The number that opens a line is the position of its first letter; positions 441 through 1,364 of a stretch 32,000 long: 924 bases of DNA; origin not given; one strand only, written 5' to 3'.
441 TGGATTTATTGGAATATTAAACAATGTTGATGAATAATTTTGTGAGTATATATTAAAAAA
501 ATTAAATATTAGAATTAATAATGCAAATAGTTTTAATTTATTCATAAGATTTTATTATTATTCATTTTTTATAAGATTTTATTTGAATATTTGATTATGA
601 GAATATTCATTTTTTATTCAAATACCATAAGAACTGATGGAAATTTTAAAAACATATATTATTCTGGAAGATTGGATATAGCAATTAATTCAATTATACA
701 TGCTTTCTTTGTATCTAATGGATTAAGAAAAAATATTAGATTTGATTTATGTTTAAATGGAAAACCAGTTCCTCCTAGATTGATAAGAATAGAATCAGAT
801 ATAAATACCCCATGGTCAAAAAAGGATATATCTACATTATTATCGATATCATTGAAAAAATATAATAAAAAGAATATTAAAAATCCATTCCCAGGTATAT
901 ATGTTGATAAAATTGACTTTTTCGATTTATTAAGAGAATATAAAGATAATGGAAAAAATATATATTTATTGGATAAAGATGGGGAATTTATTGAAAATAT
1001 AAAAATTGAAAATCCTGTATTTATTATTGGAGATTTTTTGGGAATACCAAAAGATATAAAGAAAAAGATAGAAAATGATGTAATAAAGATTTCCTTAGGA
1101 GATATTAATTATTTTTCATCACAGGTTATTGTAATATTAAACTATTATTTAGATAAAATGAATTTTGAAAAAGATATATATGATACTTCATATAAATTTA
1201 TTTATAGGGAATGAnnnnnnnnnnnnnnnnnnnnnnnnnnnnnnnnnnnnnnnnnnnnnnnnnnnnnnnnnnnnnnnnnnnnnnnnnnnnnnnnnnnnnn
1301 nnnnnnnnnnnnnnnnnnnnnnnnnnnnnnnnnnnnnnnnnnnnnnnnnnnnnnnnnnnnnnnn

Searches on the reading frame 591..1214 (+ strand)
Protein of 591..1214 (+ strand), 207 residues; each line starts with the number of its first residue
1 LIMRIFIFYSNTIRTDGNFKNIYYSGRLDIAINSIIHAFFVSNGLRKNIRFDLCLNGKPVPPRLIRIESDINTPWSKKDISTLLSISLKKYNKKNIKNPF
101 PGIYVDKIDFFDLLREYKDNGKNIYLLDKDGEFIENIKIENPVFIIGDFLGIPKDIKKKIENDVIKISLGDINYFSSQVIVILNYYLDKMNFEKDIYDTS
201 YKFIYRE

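Call 38: search_protein_families(library=pfam, max_evalue=1, proteins=[window:591-1214:+])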
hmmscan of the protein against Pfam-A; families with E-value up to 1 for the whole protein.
window:591-1214:+ (207 aa): 3 families
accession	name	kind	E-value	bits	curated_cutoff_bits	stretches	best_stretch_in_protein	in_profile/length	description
PF04013.17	Methyltrn_RNA_2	-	6.4e-35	121.1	25.5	1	3-192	1-198/198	Putative SAM-dependent RNA methyltransferase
PF12791.13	RsgI_N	-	0.034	14.5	25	1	120-148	10-35/40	Anti-sigma factor N-terminus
PF18038.7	FERM_N_2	-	0.058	14.4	23.8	1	3-55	3-52/99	FERM N-terminal domain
